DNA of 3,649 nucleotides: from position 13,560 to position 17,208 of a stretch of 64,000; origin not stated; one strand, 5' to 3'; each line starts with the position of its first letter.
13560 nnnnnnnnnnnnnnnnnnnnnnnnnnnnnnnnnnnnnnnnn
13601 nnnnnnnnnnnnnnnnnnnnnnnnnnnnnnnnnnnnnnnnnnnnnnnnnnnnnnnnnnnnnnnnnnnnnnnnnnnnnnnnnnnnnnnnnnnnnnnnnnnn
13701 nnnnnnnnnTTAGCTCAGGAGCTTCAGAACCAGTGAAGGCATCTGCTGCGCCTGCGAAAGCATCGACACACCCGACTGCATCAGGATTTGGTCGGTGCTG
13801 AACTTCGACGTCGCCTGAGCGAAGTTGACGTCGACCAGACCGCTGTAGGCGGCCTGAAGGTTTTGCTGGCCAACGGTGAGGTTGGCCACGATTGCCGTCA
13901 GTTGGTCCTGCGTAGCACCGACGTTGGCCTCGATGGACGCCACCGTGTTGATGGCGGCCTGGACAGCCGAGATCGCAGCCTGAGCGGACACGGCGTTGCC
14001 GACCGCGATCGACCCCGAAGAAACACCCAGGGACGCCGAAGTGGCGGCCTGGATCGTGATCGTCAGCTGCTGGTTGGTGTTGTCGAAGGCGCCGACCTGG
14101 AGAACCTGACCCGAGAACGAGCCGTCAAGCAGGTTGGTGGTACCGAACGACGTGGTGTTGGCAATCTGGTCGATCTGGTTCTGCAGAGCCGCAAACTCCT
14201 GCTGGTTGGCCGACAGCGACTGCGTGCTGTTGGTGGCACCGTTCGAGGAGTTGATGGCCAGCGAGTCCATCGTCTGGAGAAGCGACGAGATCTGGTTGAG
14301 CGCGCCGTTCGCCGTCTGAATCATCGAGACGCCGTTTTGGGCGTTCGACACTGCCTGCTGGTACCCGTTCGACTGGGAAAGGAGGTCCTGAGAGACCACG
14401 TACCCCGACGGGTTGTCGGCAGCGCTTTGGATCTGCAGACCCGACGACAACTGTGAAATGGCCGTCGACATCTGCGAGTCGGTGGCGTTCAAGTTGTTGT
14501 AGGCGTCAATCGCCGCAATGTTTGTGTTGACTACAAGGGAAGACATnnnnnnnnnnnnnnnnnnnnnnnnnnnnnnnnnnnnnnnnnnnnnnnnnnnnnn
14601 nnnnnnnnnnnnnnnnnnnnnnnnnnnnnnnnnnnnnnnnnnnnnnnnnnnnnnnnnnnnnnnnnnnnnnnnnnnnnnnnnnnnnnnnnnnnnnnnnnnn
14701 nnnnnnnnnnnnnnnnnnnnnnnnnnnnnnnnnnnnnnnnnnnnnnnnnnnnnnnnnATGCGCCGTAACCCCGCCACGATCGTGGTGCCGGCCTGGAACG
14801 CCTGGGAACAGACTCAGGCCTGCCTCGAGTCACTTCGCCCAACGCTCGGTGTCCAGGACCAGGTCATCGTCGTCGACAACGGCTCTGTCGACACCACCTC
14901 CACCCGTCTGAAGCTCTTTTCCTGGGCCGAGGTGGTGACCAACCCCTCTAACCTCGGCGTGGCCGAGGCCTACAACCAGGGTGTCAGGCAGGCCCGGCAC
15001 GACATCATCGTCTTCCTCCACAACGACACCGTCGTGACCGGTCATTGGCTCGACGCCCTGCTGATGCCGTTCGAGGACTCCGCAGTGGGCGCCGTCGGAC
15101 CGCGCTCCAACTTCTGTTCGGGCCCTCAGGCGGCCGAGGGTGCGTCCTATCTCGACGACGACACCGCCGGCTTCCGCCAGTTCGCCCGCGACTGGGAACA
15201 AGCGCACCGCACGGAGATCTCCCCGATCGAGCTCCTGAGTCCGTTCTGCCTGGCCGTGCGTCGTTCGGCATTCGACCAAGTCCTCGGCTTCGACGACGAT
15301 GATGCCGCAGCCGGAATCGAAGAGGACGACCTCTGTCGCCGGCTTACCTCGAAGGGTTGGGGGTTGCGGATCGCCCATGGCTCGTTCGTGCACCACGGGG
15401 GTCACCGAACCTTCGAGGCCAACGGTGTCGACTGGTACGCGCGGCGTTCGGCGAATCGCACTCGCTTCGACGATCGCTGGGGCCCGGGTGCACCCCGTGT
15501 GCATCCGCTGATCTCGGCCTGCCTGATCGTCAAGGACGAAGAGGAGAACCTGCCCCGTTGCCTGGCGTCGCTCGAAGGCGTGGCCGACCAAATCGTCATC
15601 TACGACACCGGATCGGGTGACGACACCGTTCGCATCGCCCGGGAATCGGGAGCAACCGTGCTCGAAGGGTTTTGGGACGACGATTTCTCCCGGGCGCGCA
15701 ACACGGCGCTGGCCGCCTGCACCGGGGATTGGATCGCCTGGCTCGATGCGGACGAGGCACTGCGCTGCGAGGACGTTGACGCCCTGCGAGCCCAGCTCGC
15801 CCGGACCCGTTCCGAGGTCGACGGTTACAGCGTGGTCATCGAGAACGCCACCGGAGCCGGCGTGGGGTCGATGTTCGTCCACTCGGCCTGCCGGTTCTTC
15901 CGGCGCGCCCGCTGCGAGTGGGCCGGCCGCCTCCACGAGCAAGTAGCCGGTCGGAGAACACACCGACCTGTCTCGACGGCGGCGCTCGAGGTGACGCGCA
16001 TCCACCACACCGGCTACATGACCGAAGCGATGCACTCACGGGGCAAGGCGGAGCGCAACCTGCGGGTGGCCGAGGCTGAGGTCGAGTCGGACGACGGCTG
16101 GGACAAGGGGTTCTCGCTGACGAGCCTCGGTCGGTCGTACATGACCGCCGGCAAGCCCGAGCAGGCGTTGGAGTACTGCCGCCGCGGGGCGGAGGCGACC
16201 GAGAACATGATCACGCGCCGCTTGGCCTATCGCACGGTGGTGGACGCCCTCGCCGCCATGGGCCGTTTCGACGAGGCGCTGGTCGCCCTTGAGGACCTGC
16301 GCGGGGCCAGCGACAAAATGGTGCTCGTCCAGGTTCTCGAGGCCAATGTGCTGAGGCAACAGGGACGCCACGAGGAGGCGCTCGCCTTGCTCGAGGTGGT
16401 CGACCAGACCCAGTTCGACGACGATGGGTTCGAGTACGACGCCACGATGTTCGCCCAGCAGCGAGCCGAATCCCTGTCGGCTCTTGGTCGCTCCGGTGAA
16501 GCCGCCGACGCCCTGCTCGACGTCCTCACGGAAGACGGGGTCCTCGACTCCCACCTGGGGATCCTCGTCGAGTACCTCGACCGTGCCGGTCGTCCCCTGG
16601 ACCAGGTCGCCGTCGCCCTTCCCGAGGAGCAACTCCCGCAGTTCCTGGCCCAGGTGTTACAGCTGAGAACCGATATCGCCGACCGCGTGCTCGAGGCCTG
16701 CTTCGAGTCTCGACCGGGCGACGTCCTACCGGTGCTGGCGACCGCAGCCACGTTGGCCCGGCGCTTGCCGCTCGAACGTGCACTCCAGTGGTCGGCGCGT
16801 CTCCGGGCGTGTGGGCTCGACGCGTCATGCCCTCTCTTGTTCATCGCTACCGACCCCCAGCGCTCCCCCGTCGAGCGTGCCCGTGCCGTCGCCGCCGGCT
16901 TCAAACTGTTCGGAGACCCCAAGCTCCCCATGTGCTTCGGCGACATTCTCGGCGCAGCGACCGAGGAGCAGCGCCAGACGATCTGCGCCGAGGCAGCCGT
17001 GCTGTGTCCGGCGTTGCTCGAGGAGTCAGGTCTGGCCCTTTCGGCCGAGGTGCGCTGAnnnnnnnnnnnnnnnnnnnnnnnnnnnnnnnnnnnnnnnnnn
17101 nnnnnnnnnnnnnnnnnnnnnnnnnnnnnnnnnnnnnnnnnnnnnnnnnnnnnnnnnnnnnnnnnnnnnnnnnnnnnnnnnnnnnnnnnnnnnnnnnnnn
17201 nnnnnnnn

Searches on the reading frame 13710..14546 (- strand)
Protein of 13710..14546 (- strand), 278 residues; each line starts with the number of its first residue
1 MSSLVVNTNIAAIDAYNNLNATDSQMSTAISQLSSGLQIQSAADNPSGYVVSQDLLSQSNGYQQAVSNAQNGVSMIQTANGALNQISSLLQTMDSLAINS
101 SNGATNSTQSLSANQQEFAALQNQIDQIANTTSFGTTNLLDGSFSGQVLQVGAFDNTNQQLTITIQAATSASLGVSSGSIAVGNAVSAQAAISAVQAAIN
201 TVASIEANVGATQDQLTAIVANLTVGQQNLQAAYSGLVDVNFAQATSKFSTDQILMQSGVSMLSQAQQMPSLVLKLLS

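Call 12: search_protein_families(library=pfam, proteins=[window:13710-14546:-], max_evalue=0.01)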
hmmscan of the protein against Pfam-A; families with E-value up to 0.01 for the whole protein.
window:13710-14546:- (278 aa): 2 families
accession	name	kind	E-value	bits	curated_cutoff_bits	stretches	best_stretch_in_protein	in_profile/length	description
PF00669.25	Flagellin_N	-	1.8e-31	109.5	26.6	1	6-144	1-138/139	Bacterial flagellin N-terminal helical region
PF00700.27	Flagellin_C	-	1.6e-18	67.2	23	1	193-277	2-86/86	Bacterial flagellin C-terminal helical region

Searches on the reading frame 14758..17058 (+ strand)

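Call 12: search_protein_families(library=pfam, proteins=[window:14758-17058:+], max_evalue=0.01)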
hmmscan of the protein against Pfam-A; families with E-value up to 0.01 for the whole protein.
window:14758-17058:+ (766 aa): 23 families
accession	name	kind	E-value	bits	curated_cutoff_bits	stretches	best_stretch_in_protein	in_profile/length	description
PF00535.33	Glycos_transf_2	-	8.4e-40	136.9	23.3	2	7-175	1-167/168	Glycosyl transferase family 2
PF13641.12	Glyco_tranf_2_3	-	6.9e-14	52.9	27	1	6-219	3-217/230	Glycosyltransferase like family 2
PF07719.23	TPR_2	-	8.8e-08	32.1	27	0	456-479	6-29/34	Tetratricopeptide repeat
PF00515.34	TPR_1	-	2.1e-07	30.9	27.8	0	454-476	4-26/34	Tetratricopeptide repeat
PF13704.12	Glyco_tranf_2_4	-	3.8e-07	31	27.5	1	259-342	1-93/98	Glycosyl transferase family 2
PF13432.12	TPR_16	-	6.4e-07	30.2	32.7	1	496-548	5-57/65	Tetratricopeptide repeat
PF14559.12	TPR_19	-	1.6e-06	28.7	25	1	498-555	1-58/68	Tetratricopeptide repeat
PF13374.12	TPR_10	-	3.4e-06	27.3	27.5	0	529-546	9-26/42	Tetratricopeptide repeat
PF13424.12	TPR_12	-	2.7e-05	24.7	30.1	0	454-513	6-70/77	Tetratricopeptide repeat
PF07721.20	TPR_4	-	5.9e-05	23.7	27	0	524-546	3-25/26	Tetratricopeptide repeat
PF10111.15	Glyco_tranf_2_2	-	7.4e-05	22.8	27.3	0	34-101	30-102/276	Glycosyltransferase like family 2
PF13632.12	Glyco_trans_2_3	-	8.7e-05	22.8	27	1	83-221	1-131/198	Glycosyl transferase family group 2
PF13428.12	TPR_14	-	0.00022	22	23.5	0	456-481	6-31/44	Tetratricopeptide repeat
PF13176.12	TPR_7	-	0.00026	21.3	27.9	0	453-476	1-24/36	Tetratricopeptide repeat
PF13181.12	TPR_8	-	0.00027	21.3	25.7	0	454-481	4-31/34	Tetratricopeptide repeat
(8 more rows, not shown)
